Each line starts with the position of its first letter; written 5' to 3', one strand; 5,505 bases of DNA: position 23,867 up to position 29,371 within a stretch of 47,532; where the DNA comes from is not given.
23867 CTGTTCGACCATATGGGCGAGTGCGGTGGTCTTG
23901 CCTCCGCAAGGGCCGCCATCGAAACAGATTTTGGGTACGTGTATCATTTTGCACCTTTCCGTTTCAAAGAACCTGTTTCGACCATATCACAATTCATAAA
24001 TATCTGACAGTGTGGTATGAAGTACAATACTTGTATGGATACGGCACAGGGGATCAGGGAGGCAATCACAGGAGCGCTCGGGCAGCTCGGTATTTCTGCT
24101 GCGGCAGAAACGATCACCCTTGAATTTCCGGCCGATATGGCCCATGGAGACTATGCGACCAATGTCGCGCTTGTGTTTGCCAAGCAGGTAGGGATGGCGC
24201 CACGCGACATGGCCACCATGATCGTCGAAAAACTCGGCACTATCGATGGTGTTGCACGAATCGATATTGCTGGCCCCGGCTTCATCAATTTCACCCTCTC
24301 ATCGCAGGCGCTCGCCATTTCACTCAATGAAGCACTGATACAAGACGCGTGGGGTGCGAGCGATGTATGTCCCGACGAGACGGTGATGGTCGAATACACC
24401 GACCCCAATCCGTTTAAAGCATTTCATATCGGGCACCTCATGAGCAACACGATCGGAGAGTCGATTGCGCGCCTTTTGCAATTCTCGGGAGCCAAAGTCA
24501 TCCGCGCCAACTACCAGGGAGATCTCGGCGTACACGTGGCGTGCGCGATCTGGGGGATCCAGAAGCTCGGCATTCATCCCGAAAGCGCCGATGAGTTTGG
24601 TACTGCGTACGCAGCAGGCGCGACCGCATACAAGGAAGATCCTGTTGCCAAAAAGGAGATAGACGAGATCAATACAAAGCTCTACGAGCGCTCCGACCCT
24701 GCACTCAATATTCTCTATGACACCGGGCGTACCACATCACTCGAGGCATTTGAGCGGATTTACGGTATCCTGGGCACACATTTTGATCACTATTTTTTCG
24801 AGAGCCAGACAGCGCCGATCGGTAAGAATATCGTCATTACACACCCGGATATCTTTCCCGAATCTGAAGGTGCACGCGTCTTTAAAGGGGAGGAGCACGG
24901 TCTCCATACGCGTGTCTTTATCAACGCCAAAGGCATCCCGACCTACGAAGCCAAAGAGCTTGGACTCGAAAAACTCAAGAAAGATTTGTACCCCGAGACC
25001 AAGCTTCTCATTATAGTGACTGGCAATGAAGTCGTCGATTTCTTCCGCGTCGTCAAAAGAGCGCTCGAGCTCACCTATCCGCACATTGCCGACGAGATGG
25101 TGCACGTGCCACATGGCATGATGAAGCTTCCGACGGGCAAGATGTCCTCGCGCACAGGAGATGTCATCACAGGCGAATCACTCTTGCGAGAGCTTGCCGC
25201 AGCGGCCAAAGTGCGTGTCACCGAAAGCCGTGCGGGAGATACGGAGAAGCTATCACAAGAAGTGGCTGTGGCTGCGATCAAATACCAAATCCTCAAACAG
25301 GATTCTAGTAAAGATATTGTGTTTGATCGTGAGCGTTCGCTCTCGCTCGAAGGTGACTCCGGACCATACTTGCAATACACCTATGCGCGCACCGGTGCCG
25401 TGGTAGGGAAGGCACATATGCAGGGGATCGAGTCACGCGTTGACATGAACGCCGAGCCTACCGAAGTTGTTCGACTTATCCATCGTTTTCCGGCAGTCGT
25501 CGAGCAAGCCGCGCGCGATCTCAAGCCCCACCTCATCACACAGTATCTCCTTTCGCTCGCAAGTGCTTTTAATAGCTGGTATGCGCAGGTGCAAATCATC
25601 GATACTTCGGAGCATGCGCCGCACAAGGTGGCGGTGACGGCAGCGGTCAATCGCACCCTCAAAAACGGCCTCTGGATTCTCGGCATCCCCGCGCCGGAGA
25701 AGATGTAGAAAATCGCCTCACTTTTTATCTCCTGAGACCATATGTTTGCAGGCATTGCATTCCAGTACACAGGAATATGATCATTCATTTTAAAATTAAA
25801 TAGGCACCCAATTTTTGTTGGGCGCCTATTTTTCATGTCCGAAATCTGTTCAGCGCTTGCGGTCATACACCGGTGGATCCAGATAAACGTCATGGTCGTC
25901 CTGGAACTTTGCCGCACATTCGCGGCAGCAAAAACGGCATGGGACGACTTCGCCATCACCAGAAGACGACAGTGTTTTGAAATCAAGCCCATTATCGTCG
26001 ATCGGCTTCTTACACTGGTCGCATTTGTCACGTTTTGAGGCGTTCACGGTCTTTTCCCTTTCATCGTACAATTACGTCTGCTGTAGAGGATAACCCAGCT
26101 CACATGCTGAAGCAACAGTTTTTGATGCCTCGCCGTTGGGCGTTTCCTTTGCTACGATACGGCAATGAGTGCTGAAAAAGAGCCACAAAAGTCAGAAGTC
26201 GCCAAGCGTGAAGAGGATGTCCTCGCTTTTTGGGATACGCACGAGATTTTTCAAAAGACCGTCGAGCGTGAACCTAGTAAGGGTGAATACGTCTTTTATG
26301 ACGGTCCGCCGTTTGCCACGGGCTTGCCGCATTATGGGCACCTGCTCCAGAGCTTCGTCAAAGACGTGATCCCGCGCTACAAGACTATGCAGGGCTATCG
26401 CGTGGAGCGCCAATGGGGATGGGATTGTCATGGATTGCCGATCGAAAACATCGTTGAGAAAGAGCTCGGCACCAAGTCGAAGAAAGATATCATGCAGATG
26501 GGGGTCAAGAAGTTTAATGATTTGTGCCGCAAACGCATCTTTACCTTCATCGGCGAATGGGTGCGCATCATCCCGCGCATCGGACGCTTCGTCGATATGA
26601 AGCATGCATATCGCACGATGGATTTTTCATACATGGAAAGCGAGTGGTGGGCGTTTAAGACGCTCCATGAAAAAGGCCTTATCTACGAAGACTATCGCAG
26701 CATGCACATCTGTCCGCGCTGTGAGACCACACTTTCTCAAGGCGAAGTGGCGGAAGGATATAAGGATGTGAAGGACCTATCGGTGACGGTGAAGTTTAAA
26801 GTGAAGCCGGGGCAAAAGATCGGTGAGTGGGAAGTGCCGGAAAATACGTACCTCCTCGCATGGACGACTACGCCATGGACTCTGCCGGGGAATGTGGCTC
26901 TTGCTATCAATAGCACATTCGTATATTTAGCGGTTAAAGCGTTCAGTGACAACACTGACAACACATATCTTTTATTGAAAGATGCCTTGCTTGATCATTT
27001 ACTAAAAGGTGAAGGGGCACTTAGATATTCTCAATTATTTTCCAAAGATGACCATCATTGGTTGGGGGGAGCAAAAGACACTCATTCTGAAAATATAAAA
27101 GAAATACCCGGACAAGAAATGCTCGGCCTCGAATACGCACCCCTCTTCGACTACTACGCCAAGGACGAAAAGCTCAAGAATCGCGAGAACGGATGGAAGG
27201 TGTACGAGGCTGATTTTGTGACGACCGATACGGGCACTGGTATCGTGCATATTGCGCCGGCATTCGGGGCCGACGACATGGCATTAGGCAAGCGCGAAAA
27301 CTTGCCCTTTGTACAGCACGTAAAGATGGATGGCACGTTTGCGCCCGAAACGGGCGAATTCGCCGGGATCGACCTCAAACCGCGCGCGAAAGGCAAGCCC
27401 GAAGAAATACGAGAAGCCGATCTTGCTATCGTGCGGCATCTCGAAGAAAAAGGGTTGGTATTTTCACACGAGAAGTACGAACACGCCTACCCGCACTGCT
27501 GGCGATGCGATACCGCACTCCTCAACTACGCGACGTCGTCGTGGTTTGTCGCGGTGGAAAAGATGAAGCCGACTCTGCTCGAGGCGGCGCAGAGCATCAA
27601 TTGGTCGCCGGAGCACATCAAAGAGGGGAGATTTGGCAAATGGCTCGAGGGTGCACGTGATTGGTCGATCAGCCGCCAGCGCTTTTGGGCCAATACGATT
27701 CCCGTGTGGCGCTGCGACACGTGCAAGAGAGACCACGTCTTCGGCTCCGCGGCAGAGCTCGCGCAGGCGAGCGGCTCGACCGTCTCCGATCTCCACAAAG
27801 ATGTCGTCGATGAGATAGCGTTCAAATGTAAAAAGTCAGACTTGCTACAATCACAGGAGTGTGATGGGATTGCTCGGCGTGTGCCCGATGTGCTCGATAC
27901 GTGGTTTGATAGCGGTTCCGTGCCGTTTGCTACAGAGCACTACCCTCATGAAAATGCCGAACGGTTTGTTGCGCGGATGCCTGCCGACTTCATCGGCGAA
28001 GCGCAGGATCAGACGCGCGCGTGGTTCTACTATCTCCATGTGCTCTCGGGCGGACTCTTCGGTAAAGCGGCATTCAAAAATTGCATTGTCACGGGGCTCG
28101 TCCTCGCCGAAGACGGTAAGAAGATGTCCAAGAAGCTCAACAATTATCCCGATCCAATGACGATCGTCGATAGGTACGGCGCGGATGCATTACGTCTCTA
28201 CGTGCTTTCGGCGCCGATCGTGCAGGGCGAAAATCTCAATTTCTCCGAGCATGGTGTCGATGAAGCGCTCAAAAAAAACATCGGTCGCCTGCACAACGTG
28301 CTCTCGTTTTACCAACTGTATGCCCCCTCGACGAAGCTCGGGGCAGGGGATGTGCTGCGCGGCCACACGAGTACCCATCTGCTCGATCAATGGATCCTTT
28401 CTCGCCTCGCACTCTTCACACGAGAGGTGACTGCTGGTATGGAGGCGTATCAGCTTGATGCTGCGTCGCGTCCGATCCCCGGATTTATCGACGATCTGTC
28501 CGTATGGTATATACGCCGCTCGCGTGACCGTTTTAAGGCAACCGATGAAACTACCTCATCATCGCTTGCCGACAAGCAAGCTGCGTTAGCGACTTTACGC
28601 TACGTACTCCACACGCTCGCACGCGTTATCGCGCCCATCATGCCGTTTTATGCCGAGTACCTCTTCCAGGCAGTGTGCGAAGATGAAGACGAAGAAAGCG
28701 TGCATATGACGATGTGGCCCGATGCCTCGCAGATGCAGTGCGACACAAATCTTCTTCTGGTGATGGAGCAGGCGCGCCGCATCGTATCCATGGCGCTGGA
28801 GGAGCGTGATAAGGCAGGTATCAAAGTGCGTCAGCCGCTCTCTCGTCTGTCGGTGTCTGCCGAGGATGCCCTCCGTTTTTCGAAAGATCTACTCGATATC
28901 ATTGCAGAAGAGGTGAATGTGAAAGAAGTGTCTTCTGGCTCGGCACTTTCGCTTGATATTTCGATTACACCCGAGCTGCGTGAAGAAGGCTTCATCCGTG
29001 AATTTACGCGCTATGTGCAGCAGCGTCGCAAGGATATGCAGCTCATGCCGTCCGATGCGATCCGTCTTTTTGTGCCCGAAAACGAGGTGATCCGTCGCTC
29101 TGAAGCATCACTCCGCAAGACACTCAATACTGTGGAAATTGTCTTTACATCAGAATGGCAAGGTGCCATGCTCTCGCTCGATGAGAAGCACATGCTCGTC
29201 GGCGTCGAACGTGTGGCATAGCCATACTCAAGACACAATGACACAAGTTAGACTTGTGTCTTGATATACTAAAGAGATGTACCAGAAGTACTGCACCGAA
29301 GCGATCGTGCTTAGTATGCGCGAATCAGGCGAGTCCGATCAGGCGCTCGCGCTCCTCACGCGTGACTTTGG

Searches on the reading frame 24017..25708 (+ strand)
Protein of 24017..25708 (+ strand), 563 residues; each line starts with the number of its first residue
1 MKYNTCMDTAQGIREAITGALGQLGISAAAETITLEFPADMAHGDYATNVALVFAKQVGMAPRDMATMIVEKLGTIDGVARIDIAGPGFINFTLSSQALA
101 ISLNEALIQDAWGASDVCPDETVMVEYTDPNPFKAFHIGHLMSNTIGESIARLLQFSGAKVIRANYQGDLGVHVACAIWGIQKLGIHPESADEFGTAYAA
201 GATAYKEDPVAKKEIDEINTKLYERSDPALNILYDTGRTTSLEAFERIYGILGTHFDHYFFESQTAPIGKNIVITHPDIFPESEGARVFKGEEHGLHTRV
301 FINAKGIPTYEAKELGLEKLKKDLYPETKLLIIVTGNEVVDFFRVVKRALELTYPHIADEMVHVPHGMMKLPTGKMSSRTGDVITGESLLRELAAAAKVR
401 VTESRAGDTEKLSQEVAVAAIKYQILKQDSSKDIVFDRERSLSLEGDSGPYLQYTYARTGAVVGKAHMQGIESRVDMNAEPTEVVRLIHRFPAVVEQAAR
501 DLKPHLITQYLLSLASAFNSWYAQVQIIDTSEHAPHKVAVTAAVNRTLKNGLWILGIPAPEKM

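Call 61: search_protein_families(library=pfam, proteins=[window:24017-25708:+], max_evalue=0.001)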
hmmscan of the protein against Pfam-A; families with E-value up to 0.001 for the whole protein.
window:24017-25708:+ (563 aa): 3 families
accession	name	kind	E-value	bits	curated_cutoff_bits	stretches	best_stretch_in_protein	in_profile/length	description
PF00750.26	tRNA-synt_1d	-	9.1e-27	94.4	23.3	1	104-437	3-348/349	tRNA synthetases class I (R), catalytic domain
PF05746.21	DALR_1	-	1.5e-25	90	22.3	1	452-563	1-117/117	DALR anticodon binding domain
PF03485.21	Arg_tRNA_synt_N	-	3.3e-22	79.3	21.5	1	13-94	3-85/85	Arginyl tRNA synthetase N terminal domain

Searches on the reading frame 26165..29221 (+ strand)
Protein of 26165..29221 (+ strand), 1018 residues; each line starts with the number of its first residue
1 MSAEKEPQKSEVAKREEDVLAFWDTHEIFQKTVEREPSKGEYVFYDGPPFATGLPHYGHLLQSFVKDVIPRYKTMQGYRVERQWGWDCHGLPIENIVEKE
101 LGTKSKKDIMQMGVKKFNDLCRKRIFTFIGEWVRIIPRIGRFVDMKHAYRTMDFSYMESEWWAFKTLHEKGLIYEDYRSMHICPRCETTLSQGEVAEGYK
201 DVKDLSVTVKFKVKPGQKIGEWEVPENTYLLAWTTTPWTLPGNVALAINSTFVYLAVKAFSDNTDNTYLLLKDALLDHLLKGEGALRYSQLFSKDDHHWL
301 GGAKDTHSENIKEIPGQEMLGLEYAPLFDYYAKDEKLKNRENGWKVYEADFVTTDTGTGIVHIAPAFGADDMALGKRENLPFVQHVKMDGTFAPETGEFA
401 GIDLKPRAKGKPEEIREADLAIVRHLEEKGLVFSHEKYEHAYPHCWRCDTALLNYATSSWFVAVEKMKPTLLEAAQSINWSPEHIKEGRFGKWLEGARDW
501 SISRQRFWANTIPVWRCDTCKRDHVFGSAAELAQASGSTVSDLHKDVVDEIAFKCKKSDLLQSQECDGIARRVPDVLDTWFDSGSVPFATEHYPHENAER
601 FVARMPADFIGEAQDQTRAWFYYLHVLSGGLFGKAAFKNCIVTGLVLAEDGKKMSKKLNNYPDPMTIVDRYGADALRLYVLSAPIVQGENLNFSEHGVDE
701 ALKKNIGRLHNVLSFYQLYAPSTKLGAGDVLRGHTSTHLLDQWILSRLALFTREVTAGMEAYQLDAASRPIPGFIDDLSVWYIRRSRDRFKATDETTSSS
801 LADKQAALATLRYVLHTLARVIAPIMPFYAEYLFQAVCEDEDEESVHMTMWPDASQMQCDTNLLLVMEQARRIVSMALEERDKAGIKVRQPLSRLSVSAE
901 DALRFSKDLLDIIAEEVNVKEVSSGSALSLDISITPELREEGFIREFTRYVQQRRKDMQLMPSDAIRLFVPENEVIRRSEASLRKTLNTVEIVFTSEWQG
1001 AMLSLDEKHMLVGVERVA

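Call 61: search_protein_families(library=pfam, proteins=[window:26165-29221:+], max_evalue=0.001)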
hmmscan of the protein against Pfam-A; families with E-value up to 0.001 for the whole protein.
window:26165-29221:+ (1018 aa): 4 families
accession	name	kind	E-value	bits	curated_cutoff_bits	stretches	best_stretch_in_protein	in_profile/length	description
PF00133.28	tRNA-synt_1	-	5.5e-128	427.7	22.7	1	19-691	2-413/414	tRNA synthetases class I (I, L, M and V)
PF08264.19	Anticodon_1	-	1.4e-27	96.9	25.1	1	741-893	1-145/148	Anticodon-binding domain of tRNA ligase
PF09334.17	tRNA-synt_1g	-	5.2e-15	55.5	20.1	1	49-105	8-63/391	tRNA synthetases class I (M)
PF19302.4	DUF5915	-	2.2e-11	44.1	27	1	928-1016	102-194/195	Domain of unknown function (DUF5915)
